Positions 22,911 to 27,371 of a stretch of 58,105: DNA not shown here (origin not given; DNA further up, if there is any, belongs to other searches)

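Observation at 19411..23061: A cryptic second single-subunit RNA polymerase ends the ejection-protein operon and may be a virion-packaged RNAP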

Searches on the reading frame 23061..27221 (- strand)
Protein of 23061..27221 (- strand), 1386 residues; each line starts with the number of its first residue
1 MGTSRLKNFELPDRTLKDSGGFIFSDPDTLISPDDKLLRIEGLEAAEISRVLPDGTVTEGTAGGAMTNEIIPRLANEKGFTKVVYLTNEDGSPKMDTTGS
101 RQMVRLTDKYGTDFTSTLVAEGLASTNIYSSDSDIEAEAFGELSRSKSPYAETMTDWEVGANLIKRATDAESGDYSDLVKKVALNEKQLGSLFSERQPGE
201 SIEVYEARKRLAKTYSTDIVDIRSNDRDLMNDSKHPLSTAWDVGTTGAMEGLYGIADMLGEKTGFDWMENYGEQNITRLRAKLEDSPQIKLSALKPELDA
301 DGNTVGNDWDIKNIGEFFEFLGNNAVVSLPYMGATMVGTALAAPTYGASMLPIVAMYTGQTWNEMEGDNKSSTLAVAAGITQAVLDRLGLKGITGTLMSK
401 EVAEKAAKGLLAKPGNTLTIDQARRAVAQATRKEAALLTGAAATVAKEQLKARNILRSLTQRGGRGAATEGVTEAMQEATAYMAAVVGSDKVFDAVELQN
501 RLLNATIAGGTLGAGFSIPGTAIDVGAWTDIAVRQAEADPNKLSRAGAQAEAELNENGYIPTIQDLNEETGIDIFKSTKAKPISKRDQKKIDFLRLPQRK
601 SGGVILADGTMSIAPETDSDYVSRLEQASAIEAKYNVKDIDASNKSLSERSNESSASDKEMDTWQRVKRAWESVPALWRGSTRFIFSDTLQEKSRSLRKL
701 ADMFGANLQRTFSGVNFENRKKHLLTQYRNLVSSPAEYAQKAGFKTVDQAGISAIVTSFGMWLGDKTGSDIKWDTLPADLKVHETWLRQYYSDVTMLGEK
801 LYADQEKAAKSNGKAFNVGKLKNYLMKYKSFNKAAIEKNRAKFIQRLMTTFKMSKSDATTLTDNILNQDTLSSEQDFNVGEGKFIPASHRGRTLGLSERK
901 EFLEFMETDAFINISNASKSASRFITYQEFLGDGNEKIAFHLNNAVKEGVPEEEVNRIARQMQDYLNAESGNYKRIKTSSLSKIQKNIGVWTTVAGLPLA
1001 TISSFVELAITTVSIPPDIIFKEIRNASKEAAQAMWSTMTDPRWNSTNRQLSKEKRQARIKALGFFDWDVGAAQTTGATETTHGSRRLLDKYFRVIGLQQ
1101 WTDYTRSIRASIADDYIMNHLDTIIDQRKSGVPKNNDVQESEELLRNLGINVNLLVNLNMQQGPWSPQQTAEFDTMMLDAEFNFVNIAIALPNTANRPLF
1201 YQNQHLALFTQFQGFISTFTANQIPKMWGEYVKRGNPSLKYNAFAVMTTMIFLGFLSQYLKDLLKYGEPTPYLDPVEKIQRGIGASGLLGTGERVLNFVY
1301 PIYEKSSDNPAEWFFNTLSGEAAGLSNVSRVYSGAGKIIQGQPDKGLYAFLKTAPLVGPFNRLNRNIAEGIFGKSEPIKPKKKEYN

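Call 6: search_protein_families(library=pfam, proteins=[window:23061-27221:-], max_evalue=1)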
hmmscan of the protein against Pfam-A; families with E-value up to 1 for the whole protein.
window:23061-27221:- (1386 aa): 2 families
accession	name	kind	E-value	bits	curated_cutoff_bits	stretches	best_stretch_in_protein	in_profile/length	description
PF02627.25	CMD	-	0.046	14.2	23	1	936-966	39-70/84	Carboxymuconolactone decarboxylase family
PF11588.13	DUF3243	-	0.11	13.3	27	1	940-969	15-44/79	Protein of unknown function (DUF3243)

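Call 7: search_protein_families(library=phrogs, proteins=[window:23061-27221:-], max_evalue=0.01)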
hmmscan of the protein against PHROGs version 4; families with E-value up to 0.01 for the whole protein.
window:23061-27221:- (1386 aa): 1 family
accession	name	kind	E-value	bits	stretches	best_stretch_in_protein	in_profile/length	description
phrog_6958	-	head and packaging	2.9e-33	115.7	3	913-1268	596-950/1052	virion structural protein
